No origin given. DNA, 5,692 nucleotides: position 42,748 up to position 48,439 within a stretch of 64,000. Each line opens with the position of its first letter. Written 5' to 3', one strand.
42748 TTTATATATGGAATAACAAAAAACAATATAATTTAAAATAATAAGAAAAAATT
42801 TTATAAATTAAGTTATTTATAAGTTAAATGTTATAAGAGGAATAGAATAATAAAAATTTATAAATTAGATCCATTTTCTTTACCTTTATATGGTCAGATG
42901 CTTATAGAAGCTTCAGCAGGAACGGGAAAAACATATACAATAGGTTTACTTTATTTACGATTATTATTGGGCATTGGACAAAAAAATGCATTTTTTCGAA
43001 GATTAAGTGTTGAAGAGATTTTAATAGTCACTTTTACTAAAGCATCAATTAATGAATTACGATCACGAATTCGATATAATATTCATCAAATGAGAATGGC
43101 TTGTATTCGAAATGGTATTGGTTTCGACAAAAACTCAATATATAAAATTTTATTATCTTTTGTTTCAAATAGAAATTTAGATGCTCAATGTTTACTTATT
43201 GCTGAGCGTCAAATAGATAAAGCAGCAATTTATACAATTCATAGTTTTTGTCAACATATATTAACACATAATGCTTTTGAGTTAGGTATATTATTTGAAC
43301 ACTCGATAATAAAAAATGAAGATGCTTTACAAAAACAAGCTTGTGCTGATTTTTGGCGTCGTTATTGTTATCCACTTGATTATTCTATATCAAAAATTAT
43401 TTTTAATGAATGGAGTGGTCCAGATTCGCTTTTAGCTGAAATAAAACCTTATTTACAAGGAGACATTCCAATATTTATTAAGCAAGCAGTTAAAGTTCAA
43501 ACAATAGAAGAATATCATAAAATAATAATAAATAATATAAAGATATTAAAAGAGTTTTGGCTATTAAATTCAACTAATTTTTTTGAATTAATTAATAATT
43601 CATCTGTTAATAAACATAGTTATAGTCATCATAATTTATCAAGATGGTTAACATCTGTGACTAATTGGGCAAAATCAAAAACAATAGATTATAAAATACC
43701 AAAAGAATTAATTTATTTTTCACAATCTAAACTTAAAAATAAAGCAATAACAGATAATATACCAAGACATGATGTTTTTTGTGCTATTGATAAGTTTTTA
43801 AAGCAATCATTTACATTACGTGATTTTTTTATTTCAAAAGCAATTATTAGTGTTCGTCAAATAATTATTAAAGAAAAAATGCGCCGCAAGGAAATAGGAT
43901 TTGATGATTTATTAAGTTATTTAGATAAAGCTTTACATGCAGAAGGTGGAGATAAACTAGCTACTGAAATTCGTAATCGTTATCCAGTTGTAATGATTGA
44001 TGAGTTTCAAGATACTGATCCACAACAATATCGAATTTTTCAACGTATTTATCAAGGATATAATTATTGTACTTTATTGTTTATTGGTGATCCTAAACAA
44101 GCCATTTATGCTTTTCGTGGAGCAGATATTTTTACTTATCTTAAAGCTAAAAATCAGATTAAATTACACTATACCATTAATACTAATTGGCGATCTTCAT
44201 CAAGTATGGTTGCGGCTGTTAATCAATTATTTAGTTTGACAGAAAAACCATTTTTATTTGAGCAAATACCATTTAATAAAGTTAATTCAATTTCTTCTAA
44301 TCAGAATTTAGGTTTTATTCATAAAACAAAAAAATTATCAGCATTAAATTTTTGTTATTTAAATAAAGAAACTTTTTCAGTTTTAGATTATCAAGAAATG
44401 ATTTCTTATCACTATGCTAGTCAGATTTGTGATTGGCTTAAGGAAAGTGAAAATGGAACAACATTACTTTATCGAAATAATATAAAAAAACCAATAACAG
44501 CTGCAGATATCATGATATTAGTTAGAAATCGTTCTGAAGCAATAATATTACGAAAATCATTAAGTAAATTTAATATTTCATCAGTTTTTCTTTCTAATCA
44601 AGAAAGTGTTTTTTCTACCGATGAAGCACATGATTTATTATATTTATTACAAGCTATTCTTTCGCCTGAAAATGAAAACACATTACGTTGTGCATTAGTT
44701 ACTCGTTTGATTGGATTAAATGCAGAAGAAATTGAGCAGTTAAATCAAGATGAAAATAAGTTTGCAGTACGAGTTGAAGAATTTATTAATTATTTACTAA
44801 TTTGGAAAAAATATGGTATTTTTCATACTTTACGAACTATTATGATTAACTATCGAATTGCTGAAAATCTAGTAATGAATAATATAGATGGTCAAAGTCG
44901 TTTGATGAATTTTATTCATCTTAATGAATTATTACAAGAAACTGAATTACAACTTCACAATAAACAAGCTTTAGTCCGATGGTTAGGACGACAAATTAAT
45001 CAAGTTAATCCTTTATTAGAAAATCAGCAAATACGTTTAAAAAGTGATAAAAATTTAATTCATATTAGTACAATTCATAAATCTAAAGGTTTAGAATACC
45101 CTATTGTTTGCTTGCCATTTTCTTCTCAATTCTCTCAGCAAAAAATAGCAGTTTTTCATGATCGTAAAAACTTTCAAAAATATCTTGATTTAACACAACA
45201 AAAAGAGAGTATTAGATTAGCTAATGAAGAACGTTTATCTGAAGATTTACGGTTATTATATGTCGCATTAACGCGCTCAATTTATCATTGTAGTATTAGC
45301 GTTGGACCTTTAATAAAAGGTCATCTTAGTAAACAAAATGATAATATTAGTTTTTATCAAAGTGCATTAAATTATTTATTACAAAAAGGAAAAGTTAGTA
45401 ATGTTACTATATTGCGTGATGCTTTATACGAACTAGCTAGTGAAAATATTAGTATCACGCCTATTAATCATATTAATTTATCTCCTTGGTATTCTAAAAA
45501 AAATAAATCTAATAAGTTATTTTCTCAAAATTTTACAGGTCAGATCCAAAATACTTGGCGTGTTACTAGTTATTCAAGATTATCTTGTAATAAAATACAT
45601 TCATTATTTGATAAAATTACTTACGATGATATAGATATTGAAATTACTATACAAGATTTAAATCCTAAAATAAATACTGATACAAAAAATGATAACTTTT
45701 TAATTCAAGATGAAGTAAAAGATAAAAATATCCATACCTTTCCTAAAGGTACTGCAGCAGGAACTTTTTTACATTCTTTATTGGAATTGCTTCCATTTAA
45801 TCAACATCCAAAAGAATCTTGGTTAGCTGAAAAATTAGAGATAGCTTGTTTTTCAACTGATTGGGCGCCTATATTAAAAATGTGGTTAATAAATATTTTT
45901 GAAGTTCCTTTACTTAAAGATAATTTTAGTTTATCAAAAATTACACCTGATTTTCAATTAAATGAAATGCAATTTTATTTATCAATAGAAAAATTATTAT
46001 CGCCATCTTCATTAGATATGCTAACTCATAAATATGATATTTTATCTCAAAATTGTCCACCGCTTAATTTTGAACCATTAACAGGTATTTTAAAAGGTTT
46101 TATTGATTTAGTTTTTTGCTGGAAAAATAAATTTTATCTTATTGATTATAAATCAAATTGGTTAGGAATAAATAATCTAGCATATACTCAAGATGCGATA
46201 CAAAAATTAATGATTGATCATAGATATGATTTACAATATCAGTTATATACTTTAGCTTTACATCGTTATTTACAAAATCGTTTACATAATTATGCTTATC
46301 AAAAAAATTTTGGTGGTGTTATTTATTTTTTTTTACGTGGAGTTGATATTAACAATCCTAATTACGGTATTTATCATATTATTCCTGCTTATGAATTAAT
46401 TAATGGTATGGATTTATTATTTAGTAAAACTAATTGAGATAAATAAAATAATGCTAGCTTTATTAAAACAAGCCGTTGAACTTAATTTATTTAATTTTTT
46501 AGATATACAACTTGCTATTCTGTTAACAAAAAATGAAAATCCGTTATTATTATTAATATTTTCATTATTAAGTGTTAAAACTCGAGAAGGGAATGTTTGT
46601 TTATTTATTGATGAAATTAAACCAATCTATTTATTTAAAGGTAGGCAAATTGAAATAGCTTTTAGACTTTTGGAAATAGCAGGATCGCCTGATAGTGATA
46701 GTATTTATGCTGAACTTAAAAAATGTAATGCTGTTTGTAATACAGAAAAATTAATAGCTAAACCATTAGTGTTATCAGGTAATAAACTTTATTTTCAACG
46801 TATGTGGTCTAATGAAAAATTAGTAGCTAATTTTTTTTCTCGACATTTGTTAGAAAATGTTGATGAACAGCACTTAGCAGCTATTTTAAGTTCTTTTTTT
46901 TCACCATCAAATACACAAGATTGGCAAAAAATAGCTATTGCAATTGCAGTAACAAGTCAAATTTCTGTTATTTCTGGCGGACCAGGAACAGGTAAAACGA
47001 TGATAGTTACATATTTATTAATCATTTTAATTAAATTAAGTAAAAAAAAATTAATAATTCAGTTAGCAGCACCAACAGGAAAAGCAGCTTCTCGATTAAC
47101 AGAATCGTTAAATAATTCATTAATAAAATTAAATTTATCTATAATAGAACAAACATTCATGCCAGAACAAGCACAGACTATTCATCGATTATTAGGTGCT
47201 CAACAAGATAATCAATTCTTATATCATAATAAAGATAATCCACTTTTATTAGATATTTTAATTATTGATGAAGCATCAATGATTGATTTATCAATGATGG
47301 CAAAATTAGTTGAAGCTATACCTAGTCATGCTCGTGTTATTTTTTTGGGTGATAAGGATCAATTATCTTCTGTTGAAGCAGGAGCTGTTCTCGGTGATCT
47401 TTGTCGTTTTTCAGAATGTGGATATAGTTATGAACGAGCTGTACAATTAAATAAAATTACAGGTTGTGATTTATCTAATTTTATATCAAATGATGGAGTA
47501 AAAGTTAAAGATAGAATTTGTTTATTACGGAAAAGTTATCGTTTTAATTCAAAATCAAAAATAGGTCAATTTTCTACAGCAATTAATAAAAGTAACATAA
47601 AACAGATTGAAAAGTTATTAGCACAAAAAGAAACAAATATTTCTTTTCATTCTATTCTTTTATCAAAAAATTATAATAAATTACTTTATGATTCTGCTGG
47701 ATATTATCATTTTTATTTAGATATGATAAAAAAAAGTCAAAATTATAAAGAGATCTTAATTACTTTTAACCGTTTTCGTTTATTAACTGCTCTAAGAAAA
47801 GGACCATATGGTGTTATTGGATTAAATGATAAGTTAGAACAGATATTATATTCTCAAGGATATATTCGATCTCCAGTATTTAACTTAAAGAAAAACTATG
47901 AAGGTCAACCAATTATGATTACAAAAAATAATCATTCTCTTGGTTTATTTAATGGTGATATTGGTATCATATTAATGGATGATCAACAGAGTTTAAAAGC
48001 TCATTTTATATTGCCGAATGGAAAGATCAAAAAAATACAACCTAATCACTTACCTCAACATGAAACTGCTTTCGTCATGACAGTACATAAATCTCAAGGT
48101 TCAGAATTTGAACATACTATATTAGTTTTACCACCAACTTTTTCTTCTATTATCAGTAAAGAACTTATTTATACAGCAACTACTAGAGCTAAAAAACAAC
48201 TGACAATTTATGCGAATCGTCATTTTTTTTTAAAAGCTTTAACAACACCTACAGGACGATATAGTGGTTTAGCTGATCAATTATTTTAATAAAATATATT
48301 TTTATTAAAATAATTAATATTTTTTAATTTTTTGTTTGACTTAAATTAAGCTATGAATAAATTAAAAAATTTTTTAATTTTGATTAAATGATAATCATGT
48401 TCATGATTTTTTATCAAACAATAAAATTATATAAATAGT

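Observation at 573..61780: A population of sequence-unrelated perfect palindromes with 21-25 bp arms, confined to dead DNA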

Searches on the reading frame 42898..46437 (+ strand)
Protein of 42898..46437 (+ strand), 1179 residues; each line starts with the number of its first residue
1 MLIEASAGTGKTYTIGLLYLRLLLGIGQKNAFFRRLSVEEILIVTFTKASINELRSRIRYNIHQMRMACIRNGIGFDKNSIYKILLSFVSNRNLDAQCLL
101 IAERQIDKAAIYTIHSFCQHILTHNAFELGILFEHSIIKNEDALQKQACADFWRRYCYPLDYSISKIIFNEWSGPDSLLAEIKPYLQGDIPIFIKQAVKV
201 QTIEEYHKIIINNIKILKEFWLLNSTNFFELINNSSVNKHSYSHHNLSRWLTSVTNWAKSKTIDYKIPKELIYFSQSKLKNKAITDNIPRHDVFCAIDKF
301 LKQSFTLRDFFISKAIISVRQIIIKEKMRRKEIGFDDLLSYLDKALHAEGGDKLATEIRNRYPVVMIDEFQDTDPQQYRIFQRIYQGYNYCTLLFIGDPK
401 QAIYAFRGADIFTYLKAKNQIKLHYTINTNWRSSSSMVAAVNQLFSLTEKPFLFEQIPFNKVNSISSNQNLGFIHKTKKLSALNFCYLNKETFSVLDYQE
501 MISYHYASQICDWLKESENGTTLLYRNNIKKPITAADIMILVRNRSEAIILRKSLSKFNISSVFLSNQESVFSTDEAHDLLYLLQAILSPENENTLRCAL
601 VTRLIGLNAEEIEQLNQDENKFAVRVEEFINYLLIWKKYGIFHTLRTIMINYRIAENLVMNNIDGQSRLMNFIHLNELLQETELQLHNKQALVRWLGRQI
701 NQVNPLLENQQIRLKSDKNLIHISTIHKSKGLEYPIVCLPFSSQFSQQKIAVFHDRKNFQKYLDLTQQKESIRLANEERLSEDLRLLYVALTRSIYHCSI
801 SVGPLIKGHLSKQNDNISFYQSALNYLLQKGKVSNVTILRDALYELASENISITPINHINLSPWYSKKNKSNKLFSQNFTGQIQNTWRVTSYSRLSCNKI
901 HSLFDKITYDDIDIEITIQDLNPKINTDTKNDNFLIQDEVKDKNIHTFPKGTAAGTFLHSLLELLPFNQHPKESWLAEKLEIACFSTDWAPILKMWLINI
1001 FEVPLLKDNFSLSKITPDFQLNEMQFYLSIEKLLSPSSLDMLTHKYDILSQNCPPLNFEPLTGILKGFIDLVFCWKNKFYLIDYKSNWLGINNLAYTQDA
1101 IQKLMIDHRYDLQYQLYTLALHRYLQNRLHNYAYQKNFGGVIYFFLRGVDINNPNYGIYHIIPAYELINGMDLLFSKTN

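Call 8: search_protein_families(library=pfam, proteins=[window:42898-46437:+])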
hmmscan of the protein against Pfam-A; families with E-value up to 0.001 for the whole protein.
window:42898-46437:+ (1179 aa): 4 families
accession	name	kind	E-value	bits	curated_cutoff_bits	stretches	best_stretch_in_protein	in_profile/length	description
PF00580.27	UvrD-helicase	-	2e-49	169.1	23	1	1-421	16-270/271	UvrD/REP helicase N-terminal domain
PF13361.12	UvrD_C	-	1.3e-20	74.6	25.6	2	667-794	239-339/350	UvrD-like helicase C-terminal domain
PF13245.12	AAA_19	-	1.4e-13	51.6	25.1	1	1-407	14-134/134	AAA domain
PF13538.12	UvrD_C_2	-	1.7e-07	31.4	27.4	1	721-741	2-24/52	UvrD-like helicase C-terminal domain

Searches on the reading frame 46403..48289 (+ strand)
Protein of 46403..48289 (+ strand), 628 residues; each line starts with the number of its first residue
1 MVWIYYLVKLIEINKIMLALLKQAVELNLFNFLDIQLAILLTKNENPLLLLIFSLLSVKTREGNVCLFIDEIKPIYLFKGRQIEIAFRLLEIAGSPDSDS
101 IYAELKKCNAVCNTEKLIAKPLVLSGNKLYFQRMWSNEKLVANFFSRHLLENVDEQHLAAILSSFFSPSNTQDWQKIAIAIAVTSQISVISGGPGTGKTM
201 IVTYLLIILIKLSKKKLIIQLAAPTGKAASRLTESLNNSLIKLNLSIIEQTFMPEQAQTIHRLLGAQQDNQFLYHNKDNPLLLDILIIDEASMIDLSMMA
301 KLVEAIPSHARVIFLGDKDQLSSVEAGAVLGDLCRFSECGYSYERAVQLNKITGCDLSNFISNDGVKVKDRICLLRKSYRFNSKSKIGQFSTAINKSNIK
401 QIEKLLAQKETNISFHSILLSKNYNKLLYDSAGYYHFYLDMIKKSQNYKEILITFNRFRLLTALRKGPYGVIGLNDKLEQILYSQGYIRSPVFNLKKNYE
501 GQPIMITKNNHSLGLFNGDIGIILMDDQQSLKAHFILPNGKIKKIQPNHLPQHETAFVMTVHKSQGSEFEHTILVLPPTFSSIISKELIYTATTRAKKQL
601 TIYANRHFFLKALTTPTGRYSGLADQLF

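Call 8: search_protein_families(library=pfam, proteins=[window:46403-48289:+])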
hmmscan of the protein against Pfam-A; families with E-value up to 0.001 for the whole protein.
window:46403-48289:+ (628 aa): 13 families
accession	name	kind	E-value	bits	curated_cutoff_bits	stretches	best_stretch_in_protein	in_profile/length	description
PF13245.12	AAA_19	-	3.5e-35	121.6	25.1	1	175-324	1-132/134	AAA domain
PF13604.12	AAA_30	-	3.6e-26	92.5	27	1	174-334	5-141/191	AAA domain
PF21185.3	RecD_N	-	3e-16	60.1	22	1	27-130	2-103/103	RecBCD enzyme subunit RecD, N-terminal domain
PF13538.12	UvrD_C_2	-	7.3e-12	45.4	27.4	1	556-602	2-51/52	UvrD-like helicase C-terminal domain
PF01443.25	Viral_helicase1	-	3.3e-11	43.9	21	1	550-603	172-227/228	Viral superfamily 1 RNA helicase core domain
PF05127.21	NAT10_TcmA_helicase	-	3.7e-10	40.4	22.7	1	189-307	1-114/176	RNA cytidine acetyltransferase NAT10/TcmA, helicase domain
PF18335.7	SH3_13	-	1.2e-09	38.3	41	1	474-530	1-58/65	ATP-dependent RecD-like DNA helicase SH3 domain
PF13086.12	AAA_11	-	1.4e-07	32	27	1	173-238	4-74/257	AAA domain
PF00580.27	UvrD-helicase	-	6.1e-06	26.6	23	1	180-262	8-84/271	UvrD/REP helicase N-terminal domain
PF09848.15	SLFN-g3_helicase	-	1.2e-05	25.3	24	1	186-308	2-113/354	Schlafen group 3, DNA/RNA helicase domain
PF13361.12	UvrD_C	-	0.00019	21.4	25.6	1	539-605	270-348/350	UvrD-like helicase C-terminal domain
PF13401.12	AAA_22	-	0.00026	21.7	27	1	185-304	5-106/130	AAA domain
PF00270.35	DEAD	-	0.00036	20.7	26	0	175-306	4-141/167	DEAD/DEAH box helicase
